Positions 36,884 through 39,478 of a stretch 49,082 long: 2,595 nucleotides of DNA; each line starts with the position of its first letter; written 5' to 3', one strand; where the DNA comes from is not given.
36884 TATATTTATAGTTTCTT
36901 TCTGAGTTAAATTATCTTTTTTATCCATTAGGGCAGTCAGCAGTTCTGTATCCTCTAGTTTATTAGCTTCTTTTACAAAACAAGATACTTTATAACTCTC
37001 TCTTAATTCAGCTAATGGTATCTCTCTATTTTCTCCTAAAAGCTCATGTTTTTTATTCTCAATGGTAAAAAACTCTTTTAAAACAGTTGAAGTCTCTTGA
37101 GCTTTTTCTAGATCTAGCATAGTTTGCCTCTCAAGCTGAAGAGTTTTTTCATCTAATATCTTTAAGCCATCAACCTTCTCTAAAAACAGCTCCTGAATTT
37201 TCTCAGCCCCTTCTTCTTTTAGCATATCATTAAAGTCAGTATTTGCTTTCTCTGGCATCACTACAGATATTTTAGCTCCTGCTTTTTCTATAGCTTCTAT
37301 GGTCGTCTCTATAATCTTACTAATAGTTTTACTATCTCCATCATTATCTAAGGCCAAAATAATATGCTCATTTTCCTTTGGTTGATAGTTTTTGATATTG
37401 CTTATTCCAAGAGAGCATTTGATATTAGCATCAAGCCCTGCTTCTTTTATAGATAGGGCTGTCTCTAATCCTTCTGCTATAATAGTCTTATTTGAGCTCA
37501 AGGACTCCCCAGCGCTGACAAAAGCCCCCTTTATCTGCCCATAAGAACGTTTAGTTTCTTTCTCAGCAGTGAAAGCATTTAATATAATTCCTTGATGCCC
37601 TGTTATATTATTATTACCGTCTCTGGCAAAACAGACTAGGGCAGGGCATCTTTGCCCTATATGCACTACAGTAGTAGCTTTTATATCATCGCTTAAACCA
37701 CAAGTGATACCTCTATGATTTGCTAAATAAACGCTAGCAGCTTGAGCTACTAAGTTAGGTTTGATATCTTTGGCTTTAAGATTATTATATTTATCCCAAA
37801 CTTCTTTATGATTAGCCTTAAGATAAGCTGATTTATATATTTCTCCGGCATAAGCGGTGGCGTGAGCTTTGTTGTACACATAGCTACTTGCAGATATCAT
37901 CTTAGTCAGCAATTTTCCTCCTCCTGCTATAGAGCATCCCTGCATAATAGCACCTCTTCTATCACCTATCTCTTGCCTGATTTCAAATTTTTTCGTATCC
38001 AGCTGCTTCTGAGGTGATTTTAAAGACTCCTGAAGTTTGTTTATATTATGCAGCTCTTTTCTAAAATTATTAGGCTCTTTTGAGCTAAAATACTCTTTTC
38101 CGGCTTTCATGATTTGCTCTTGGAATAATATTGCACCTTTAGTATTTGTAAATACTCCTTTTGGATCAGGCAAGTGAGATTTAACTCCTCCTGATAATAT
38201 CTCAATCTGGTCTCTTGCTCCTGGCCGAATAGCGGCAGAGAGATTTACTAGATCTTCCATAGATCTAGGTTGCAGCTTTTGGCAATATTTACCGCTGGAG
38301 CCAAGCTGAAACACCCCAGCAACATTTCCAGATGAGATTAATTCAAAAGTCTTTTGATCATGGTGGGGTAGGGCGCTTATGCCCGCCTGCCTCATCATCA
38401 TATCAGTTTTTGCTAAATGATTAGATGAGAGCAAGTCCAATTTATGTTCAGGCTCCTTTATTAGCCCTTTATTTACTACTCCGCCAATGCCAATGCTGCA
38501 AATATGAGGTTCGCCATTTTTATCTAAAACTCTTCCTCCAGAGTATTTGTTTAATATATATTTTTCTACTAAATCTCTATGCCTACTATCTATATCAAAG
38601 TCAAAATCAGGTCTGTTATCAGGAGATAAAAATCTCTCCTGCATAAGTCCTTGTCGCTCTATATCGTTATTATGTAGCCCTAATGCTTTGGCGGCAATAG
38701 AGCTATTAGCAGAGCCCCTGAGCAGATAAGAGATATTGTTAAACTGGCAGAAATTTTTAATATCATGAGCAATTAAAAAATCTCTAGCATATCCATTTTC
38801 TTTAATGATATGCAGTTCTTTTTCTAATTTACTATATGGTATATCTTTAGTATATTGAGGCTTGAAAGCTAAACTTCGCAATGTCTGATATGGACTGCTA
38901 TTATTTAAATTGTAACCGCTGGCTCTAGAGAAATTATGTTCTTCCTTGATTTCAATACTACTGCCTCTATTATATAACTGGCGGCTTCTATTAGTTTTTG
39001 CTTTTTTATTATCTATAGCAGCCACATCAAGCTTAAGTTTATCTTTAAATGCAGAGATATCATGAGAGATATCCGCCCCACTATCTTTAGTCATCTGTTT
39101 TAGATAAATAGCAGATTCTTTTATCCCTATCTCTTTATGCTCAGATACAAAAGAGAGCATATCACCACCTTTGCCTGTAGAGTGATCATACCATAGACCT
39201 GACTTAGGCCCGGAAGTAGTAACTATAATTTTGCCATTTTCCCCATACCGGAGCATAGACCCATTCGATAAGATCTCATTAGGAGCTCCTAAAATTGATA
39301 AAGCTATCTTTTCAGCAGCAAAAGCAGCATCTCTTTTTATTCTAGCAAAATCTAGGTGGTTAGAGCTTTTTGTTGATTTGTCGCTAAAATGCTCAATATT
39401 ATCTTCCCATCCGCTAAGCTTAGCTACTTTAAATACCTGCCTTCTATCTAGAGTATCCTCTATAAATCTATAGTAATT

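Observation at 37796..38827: C-family (DnaE-like) DNA polymerase palm/fingers core embedded in-frame in a conjugative relaxase-helicase-primase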

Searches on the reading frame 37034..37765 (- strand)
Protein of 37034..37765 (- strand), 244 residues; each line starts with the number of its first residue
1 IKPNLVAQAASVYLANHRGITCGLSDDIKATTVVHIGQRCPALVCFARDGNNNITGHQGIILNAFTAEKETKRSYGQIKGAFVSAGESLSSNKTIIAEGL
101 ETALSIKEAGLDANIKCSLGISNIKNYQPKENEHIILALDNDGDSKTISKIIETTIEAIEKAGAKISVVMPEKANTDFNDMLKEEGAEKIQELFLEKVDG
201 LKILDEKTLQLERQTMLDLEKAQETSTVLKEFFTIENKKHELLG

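Call 80: search_solved_structures(query=window:37034-37765:-, max_evalue=10)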
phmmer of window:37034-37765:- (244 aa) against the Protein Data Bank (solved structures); distinct sequences matched with E-value up to 10: 2.
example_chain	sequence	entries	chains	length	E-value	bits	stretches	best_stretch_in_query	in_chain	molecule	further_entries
4r5d_A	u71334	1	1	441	0.024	17.4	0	179-234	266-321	Leucine rich repeat protein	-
6u0m_B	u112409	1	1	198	0.79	12.4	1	169-224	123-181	DNA replication complex GINS protein PSF2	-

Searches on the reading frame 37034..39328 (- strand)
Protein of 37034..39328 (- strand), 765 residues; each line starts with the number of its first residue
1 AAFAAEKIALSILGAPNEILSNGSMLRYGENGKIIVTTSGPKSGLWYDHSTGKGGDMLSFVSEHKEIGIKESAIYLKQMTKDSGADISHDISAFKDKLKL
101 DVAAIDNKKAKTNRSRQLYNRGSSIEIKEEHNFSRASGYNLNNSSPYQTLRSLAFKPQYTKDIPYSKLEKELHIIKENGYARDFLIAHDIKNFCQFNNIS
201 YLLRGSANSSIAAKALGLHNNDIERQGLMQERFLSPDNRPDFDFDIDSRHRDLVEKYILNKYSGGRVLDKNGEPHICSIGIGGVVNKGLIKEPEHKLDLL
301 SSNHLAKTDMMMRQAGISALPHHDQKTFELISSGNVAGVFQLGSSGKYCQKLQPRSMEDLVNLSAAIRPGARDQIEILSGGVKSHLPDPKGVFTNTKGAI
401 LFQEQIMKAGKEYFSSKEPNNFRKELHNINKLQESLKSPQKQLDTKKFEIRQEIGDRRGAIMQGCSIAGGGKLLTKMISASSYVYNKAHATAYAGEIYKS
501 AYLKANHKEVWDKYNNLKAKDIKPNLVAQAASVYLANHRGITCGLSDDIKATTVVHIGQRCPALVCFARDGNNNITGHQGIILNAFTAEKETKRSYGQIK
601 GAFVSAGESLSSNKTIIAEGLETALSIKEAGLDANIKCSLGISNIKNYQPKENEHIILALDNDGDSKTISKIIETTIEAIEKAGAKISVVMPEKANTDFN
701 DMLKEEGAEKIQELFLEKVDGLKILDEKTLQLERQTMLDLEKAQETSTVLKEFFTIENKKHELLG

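Call 68: predict_structure(alignment_id=A5)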
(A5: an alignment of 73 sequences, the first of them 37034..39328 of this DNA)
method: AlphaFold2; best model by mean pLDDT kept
length: 765 residues; sequences in the alignment: 73
mean_pLDDT: 87.1   pTM: 0.68
mean pLDDT of the five models: 87.1, 81.8, 81.4, 79.9, 79.9
residues with pLDDT >= 90: 467; 70-90: 213; 50-70: 65; < 50: 20
segments of 3 or more residues with pLDDT < 50: 749-765
pLDDT, mean of each block of 10 residues (from residue 1): 91 96 95 94 94 94 92 89 63 75 85 93 74 61 86 90 93 94 94 88 91 95 90 80 89 83 74 71 62 80 87 93 96 96 94 95 90 88 87 89 93 94 94 91 88 97 95 92 88 95 97 81 71 88 94 88 95 96 84 93 94 93 97 96 96 96 92 95 96 96 94 90 54 73 56 41 40
secondary structure, 60 per line:
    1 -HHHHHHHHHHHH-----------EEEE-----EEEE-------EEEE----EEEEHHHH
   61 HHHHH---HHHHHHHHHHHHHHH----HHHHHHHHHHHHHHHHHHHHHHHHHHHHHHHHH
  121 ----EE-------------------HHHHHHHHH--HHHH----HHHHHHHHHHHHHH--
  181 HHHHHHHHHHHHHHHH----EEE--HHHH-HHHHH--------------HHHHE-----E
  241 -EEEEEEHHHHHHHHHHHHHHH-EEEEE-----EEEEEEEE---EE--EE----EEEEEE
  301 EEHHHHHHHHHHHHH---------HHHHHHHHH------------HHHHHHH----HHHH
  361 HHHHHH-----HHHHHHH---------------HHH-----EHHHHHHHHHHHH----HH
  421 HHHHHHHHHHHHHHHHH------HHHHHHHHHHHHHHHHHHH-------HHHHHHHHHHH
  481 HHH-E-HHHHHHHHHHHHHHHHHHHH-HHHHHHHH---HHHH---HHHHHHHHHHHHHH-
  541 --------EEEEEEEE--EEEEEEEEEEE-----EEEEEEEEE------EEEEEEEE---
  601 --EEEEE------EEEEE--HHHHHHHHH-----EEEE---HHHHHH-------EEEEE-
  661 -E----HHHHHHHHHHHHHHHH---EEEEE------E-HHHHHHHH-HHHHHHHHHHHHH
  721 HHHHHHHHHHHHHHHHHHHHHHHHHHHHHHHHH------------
elements in order (helices of 4 or more, strands of 3 or more residues): H2-13 E25-28 E34-37 E45-48 E53-56 H57-65 H69-83 H88-120 H146-154 H157-160 H165-178 H181-196 E201-203 H206-209 H211-215 H230-233 E242-247 H248-262 E264-268 E274-281 E295-302 H303-315 H325-333 H346-352 H357-366 H372-378 H403-414 H419-437 H444-462 H470-483 H487-506 H508-515 H519-522 H526-539 E549-556 E559-569 E575-583 E590-597 E603-607 E614-618 H621-629 E635-638 H642-647 E655-659 H667-682 E686-690 H699-706 H708-753

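Call 81: fold_search(model_id=the predicted structure, library=pdb)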
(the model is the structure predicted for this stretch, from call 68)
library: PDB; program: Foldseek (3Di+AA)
matches with E <= 10: 971; with E <= 0.001: 19
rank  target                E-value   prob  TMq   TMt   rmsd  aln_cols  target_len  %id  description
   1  2hpi                  1.1e-15  1.00  0.41  0.28   9.2       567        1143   21  Eubacterial and Eukaryotic Replicative DNA Polymerases are not Homologous: X-ray Structure of DNA Polymerase III (released 2006-09-19)
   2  4iqj_C                6.0e-15  1.00  0.40  0.27   9.5       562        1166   21  Structure of PolIIIalpha-Tauc-DNA complex suggests an atomic model of the replisome (released 2013-03-13)
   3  4iqj_D                1.0e-14  1.00  0.39  0.26   9.6       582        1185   20  Structure of PolIIIalpha-Tauc-DNA complex suggests an atomic model of the replisome (released 2013-03-13)
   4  4iqj_A                1.2e-14  1.00  0.41  0.28   9.4       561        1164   21  Structure of PolIIIalpha-Tauc-DNA complex suggests an atomic model of the replisome (released 2013-03-13)
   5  7pu7_A                3.1e-14  1.00  0.39  0.28   7.3       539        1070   20  DNA polymerase from M. tuberculosis (released 2022-02-23)
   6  4iqj_B                7.5e-14  1.00  0.40  0.27  10.0       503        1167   23  Structure of PolIIIalpha-Tauc-DNA complex suggests an atomic model of the replisome (released 2013-03-13)
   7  4jom                  1.3e-13  1.00  0.39  0.33   7.3       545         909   19  Structure of E. coli Pol III 3mPHP mutant (released 2013-05-29)
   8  3e0d_A                1.9e-13  1.00  0.41  0.28   7.2       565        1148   20  Insights into the Replisome from the Crystral Structure of the Ternary Complex of the Eubacterial DNA Polymerase III a (released 2008-09-23)
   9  5lew                  4.3e-13  1.00  0.39  0.33   8.2       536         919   20  DNA polymerase (released 2017-10-25)
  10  2hqa                  6.5e-13  1.00  0.39  0.34   6.7       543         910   18  Crystal structure of the catalytic alpha subunit of E. Coli replicative DNA polymerase III (released 2006-09-19)
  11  2hnh                  2.2e-12  1.00  0.38  0.33   6.9       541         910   19  Crystal structure of the catalytic alpha subunit of E. coli replicative DNA polymerase III (released 2006-09-19)
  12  5fkw_A                2.5e-12  1.00  0.39  0.33   6.9       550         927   18  cryo-EM structure of the E. coli replicative DNA polymerase complex bound to DNA (DNA polymerase III alpha, beta, epsi (released 2015-11-25)
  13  5fkv_A                8.2e-12  1.00  0.38  0.26   8.3       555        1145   19  cryo-EM structure of the E. coli replicative DNA polymerase complex bound to DNA (DNA polymerase III alpha, beta, epsi (released 2015-11-25)
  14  5fku_A                1.7e-11  1.00  0.39  0.27   7.0       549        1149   19  cryo-EM structure of the E. coli replicative DNA polymerase complex in DNA free state (DNA polymerase III alpha, beta, (released 2015-11-25)
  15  9qpc_A                1.1e-07  1.00  0.35  0.23   8.1       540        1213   15  DNA polymerase with inhibitor (released 2025-09-24)
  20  5vaz_B                1.1e-03  1.00  0.16  0.34   5.7       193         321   13  Crystal structure of a DNA primase domain from Pseudomonas aeruginosa (released 2017-04-05)
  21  5vaz_A                1.2e-03  1.00  0.18  0.39   5.2       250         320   12  Crystal structure of a DNA primase domain from Pseudomonas aeruginosa (released 2017-04-05)
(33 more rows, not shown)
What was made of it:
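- On DnaG-type (Toprim) conjugative primase region: T4 gp61 8dvf_H has E 0.02 (call 81).
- The flanking region folds like DnaG and T4 primases (call 81).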
